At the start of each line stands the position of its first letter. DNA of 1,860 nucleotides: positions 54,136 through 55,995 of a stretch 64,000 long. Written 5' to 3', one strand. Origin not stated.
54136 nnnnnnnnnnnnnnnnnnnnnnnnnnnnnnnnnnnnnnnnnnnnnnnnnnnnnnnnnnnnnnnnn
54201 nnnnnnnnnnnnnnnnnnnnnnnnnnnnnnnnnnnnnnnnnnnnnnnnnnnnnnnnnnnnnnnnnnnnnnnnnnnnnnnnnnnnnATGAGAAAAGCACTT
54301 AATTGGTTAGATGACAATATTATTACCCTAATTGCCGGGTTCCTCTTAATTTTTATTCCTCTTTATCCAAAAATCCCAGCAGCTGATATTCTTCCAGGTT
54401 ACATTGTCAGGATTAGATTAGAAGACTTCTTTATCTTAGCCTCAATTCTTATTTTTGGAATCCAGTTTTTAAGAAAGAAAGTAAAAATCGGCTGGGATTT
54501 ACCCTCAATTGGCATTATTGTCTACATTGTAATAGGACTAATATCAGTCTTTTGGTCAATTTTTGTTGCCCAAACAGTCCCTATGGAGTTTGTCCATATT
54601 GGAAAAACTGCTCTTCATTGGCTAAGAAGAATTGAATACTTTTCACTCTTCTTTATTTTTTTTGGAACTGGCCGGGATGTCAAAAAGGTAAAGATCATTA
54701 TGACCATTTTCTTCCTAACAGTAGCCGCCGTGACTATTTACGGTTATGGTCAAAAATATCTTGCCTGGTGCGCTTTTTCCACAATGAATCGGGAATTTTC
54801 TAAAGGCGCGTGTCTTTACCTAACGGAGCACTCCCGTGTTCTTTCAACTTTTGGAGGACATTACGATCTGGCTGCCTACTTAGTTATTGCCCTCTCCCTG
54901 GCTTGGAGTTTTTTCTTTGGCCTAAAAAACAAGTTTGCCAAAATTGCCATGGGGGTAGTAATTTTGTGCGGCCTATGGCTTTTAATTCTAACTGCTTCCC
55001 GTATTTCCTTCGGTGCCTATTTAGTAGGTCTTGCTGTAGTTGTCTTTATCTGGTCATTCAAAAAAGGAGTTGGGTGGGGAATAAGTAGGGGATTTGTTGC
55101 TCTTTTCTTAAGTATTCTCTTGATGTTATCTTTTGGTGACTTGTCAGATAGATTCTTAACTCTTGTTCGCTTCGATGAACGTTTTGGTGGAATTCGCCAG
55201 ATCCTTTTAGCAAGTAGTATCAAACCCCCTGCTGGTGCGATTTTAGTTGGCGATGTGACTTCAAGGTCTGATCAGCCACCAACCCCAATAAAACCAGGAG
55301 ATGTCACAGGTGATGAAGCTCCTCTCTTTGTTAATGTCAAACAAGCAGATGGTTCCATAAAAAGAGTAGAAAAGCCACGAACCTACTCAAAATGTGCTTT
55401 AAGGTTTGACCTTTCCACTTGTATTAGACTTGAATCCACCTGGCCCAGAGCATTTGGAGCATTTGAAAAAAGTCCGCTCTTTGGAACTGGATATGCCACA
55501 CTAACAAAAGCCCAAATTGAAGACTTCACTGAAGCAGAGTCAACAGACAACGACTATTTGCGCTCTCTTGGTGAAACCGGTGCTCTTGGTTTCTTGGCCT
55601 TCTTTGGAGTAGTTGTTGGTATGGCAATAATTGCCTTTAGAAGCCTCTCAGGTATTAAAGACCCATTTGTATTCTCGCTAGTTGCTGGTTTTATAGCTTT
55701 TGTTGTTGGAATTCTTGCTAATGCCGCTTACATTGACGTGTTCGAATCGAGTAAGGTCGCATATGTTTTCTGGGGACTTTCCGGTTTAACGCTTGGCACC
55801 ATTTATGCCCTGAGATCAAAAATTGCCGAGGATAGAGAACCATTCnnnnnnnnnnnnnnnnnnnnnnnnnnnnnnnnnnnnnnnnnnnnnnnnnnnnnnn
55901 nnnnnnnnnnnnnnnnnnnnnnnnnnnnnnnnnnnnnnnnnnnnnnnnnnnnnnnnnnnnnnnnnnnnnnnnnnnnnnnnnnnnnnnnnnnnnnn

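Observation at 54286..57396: O-antigen-ligase/O-oligosaccharyltransferase (Wzy_C) domain fused to a GT-C domain in one 1036-aa membrane protein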

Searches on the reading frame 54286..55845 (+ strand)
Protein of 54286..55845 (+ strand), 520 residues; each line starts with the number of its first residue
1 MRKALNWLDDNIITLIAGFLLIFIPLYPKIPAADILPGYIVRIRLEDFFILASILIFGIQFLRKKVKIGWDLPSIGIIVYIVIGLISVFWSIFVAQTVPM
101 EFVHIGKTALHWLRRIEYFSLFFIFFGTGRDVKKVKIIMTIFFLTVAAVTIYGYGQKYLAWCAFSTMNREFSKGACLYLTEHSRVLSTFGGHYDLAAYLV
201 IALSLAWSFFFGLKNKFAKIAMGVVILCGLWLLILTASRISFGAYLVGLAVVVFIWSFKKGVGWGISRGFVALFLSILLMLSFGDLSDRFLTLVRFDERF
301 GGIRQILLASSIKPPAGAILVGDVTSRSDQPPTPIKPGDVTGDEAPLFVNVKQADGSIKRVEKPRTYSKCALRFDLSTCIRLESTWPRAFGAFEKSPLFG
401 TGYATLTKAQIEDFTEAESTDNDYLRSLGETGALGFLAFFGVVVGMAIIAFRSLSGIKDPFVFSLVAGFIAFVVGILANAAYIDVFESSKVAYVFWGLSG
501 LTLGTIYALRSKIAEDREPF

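Call 49: search_protein_families(library=pfam, proteins=[window:54286-55845:+], max_evalue=10)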
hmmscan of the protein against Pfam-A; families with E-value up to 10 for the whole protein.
window:54286-55845:+ (520 aa): 3 families
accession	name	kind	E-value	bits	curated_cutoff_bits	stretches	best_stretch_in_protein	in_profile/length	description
PF04932.20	Wzy_C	-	4.3e-14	53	31.7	1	225-440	2-149/149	O-Antigen ligase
PF19733.4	DUF6223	-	0.34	11.7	27.4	1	435-481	10-59/98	Family of unknown function (DUF6223)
PF23987.1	Phage_holin_10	-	5.2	7.6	27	1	4-26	21-43/52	Bacteriophage holin Pam3 gp28 family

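Call 112: search_protein_representatives(protein=window:54286-55845:+)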
Query: 520 residues. Proteins with E-value up to 0.001 (for the whole library): 776; up to 1e-10: 409; up to 1e-30: 248. The best 150 are listed.
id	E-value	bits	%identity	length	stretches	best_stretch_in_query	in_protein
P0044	6.5e-178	609.0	57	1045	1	1-520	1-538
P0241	2.0e-132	459.0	46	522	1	3-512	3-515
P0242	5.1e-126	437.8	53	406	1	1-402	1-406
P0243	9.9e-126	436.9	47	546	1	2-505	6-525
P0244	2.4e-120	419.1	46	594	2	2-303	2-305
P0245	1.6e-118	413.1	46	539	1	11-503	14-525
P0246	1.4e-117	410.0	44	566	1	5-502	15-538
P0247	1.5e-116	406.6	46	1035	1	2-506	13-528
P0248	4.7e-116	405.0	45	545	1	2-508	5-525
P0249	1.9e-115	402.9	45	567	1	2-504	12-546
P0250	1.6e-113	396.6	47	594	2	2-266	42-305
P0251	5.4e-110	384.9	43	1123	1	1-511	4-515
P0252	1.2e-109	383.9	46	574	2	2-273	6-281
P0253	5.4e-109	381.7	46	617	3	4-295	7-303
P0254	2.2e-107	376.3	49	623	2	2-294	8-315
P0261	1.0e-101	357.6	40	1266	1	3-508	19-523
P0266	5.0e-99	348.8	43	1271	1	1-508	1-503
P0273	2.1e-94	333.5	40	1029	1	5-505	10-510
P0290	8.9e-86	305.0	41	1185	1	16-507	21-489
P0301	3.3e-80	286.7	39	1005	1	10-516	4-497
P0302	2.1e-79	284.0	43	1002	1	1-509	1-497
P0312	1.2e-73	265.0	41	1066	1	13-511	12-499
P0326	1.9e-69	251.2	38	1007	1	9-511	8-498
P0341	1.6e-63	231.6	37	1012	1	1-512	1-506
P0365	2.8e-57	211.0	42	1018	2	12-263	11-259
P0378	1.6e-54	201.9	37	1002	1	1-505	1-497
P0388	5.2e-53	196.9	39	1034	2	22-294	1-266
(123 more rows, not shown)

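Call 114: search_protein_families(library=pfam, proteins=[P0251, P0261, P0266, P0273, P0290, P0301, P0341, P0378, P0312], max_evalue=0.01)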
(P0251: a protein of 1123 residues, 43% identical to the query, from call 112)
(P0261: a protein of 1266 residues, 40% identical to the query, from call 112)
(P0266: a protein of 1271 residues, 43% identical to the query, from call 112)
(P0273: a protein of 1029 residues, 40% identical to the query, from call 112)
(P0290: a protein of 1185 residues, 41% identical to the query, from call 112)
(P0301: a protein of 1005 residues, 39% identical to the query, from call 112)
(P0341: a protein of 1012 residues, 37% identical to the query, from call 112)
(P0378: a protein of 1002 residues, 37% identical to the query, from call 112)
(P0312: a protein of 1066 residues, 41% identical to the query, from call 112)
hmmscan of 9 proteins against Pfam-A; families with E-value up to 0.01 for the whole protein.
P0251 (1123 aa): 1 family
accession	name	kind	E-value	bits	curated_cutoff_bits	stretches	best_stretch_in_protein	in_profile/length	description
PF04932.20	Wzy_C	-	7.1e-07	29.6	31.7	1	232-445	7-149/149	O-Antigen ligase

P0261 (1266 aa): 2 families
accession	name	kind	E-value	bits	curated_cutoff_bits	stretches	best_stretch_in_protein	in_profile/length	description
PF00149.33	Metallophos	-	5.2e-06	27.5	21.5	1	976-1107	20-143/191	Calcineurin-like phosphoesterase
PF04932.20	Wzy_C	-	1.6e-05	25.2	31.7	1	241-456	3-149/149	O-Antigen ligase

P0266 (1271 aa): 1 family
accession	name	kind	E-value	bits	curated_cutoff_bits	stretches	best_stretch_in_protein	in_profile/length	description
PF04932.20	Wzy_C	-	4.1e-09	36.8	31.7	1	233-436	5-149/149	O-Antigen ligase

P0273 (1029 aa): 1 family
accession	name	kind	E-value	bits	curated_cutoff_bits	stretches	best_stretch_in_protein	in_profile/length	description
PF04932.20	Wzy_C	-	0.0027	18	31.7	1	230-445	3-148/149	O-Antigen ligase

P0290 (1185 aa): 2 families
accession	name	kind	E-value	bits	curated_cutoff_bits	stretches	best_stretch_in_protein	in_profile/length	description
PF04932.20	Wzy_C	-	6.1e-08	33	31.7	1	229-423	2-149/149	O-Antigen ligase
PF00149.33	Metallophos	-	0.0017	19.3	21.5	1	944-1003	20-82/191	Calcineurin-like phosphoesterase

P0301 (1005 aa): 1 family
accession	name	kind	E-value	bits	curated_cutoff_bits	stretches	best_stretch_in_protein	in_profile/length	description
PF04932.20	Wzy_C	-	1e-10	42.1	31.7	1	220-422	4-149/149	O-Antigen ligase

P0341 (1012 aa): 1 family
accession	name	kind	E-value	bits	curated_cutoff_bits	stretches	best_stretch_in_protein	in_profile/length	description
PF04932.20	Wzy_C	-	0.002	18.4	31.7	1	226-434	2-148/149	O-Antigen ligase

P0378 (1002 aa): 2 families
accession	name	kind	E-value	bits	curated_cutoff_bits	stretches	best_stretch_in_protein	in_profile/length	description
PF04932.20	Wzy_C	-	8.3e-05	22.9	31.7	1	223-429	2-145/149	O-Antigen ligase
PF22002.1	MTLN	-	0.0095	16.2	27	0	865-897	5-39/56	Mitoregulin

P0312 (1066 aa): 0 families

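Call 117: list_cluster_members(proteins=[P0302, P0326, P0365, P0388, P0251, P0261, P0266, P0290, P0241, P0247])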
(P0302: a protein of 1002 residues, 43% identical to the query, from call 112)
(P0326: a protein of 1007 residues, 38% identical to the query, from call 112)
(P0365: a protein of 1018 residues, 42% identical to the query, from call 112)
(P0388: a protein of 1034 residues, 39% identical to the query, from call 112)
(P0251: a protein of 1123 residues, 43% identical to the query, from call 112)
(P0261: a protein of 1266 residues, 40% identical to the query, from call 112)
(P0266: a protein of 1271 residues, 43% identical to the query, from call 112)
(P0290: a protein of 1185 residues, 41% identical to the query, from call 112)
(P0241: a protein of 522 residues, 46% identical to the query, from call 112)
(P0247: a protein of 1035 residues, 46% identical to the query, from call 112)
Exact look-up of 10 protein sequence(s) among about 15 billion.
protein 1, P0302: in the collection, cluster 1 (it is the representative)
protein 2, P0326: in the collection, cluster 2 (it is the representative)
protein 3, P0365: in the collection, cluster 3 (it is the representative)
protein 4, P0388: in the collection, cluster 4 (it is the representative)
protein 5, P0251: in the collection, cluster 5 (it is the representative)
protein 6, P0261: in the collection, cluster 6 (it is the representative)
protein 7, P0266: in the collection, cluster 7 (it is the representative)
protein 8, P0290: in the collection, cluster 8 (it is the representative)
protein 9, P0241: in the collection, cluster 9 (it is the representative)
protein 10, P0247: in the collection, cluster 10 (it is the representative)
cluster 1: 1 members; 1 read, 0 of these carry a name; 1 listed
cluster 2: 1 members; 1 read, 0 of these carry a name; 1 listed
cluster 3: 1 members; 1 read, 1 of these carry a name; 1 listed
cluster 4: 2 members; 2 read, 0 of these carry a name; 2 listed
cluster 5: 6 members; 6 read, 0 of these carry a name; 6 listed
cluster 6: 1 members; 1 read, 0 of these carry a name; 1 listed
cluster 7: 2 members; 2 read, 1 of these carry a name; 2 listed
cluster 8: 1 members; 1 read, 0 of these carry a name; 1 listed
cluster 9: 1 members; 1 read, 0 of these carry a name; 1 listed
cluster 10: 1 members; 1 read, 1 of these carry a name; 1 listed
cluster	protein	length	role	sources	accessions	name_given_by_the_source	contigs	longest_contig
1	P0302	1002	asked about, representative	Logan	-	-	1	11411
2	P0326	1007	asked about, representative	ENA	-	-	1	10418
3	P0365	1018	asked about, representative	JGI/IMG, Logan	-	hypothetical protein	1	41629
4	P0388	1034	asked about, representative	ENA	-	-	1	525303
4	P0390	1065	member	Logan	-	-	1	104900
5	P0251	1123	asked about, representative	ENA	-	-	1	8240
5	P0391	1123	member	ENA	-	-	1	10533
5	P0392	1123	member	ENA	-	-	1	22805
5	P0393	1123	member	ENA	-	-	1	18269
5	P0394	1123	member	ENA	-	-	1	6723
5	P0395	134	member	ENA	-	-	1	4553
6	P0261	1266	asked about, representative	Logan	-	-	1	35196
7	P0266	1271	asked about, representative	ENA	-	-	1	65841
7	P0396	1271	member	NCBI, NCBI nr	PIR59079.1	MAG: hypothetical protein COU69_01670 [Candidatus Pacebacteria bacterium ...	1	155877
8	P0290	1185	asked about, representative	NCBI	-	-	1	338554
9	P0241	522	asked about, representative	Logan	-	-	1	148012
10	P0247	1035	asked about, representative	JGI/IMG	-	hypothetical protein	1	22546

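Call 118: find_encoding_contigs(protein=P0388, flank=8000, max_places=1)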
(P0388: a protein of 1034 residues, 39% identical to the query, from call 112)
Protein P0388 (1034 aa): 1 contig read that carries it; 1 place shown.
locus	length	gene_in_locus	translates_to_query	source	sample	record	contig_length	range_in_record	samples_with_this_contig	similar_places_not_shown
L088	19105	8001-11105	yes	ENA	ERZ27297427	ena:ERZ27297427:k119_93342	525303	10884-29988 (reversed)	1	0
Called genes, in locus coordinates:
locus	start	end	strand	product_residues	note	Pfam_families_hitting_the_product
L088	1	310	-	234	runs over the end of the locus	PF08889:WbqC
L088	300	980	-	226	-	PF00551:Formyl_trans_N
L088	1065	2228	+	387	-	PF00534:Glycos_transf_1, PF13692:Glyco_trans_1_4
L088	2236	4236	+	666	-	-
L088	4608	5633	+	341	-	PF01073:3Beta_HSD, PF01370:Epimerase, PF02719:Polysacc_synt_2, PF04321:RmlD_sub_bind, PF07993:NAD_binding_4 (faint), PF13460:NAD_binding_10, PF16363:GDP_Man_Dehyd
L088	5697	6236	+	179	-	PF13439:Glyco_transf_4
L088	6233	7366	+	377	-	PF13439:Glyco_transf_4, PF20706:GT4-conflict (weak), PF00534:Glycos_transf_1, PF13692:Glyco_trans_1_4, PF13524:Glyco_trans_1_2 (weak)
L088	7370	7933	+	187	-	PF25084:LbH_EIF2B (faint), PF00132:Hexapep, PF14602:Hexapep_2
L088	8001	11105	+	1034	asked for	-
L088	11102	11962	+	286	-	PF00535:Glycos_transf_2, PF10111:Glyco_tranf_2_2 (faint), PF13641:Glyco_tranf_2_3, PF02709:Glyco_transf_7C (weak)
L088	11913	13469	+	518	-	-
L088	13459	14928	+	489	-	PF02366:PMT (weak), PF13231:PMT_2 (weak)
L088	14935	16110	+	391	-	PF13439:Glyco_transf_4 (weak), PF00534:Glycos_transf_1, PF13692:Glyco_trans_1_4, PF13524:Glyco_trans_1_2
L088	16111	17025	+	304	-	PF00535:Glycos_transf_2, PF13641:Glyco_tranf_2_3, PF13632:Glyco_trans_2_3 (weak)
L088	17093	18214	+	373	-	PF13439:Glyco_transf_4, PF00534:Glycos_transf_1, PF13692:Glyco_trans_1_4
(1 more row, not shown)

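Call 119: find_encoding_contigs(protein=P0266, flank=8000, max_places=1)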
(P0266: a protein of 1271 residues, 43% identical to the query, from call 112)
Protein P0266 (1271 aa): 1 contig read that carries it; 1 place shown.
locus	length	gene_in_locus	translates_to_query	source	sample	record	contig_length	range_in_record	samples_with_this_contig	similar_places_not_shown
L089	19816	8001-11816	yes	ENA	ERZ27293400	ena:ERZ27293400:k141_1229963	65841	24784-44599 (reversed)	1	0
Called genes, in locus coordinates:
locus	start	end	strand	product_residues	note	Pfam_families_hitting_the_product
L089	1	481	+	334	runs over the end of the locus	PF27840:ScmC (weak), PF07475:Hpr_kinase_C (weak)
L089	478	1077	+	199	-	-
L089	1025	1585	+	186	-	-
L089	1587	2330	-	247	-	PF00005:ABC_tran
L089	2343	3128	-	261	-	PF01061:ABC2_membrane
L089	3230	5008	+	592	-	PF19830:DUF6311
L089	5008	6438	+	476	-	PF00535:Glycos_transf_2, PF10111:Glyco_tranf_2_2 (faint), PF13641:Glyco_tranf_2_3, PF13632:Glyco_trans_2_3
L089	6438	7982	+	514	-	PF13439:Glyco_transf_4 (faint), PF00534:Glycos_transf_1, PF13692:Glyco_trans_1_4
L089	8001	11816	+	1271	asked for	PF04932:Wzy_C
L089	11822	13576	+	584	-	-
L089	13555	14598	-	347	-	PF01073:3Beta_HSD, PF01370:Epimerase, PF04321:RmlD_sub_bind, PF07993:NAD_binding_4 (weak), PF16363:GDP_Man_Dehyd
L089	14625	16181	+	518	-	-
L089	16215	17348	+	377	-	PF13439:Glyco_transf_4, PF00534:Glycos_transf_1, PF20706:GT4-conflict (weak), PF13692:Glyco_trans_1_4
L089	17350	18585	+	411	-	PF13439:Glyco_transf_4, PF00534:Glycos_transf_1, PF13692:Glyco_trans_1_4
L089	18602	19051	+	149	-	PF02075:RuvC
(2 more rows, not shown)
